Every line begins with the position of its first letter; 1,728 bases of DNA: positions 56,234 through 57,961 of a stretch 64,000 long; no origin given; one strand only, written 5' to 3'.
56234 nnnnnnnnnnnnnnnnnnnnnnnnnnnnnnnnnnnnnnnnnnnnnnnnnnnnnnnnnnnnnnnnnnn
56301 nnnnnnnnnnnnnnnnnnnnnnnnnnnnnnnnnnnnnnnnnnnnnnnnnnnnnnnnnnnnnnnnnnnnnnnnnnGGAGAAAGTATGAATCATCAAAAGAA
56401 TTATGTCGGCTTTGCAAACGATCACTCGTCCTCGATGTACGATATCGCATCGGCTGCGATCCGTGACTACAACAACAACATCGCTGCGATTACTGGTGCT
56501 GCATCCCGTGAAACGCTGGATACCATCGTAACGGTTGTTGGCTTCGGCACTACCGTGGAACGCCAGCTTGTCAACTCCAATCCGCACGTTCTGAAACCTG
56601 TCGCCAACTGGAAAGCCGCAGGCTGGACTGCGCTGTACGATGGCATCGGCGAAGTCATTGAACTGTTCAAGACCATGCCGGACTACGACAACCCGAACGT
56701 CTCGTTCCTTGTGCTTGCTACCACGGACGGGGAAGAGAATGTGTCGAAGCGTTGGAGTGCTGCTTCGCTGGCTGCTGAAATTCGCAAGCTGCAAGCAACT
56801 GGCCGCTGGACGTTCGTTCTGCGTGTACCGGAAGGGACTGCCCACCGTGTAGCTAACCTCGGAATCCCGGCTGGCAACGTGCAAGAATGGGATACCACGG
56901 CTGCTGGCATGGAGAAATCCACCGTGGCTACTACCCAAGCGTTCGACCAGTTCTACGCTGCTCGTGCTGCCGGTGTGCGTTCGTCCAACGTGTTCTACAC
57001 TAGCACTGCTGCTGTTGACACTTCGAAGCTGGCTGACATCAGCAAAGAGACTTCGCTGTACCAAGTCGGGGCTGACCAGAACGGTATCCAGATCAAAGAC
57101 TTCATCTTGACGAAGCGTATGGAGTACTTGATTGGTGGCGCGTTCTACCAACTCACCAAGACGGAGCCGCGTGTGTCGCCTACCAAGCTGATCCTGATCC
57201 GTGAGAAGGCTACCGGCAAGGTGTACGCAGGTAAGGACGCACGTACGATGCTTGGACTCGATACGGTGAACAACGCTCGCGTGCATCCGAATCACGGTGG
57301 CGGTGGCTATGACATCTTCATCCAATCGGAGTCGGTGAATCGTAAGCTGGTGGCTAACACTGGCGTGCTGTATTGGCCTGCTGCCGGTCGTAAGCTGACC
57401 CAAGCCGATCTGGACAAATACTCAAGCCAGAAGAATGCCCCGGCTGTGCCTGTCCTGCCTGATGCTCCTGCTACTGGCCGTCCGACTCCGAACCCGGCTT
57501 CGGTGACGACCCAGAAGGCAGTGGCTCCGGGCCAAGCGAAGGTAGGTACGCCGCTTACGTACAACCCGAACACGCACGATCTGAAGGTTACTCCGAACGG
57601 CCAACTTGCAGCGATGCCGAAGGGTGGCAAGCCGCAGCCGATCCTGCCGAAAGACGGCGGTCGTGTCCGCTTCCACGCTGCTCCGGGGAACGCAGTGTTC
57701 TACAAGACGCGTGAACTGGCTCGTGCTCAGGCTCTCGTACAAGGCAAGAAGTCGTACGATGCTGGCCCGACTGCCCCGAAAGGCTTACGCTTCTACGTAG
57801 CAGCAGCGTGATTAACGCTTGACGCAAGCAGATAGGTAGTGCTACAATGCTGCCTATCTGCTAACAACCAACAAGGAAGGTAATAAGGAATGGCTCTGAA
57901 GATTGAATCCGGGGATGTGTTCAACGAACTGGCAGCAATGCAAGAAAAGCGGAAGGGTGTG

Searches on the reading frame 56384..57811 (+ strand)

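Call 12: search_protein_families(library=phrogs, proteins=[window:56384-57811:+])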
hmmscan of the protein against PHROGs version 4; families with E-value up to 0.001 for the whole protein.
window:56384-57811:+ (475 aa): 3 families
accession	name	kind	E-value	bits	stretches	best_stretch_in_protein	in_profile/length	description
phrog_26613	-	unknown function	7.9e-77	259.9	1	5-331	12-344/345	-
phrog_7371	-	unknown function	8.7e-17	62.4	1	2-199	3-188/204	-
phrog_8127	-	unknown function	3.1e-05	25.5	1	437-472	3-38/113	-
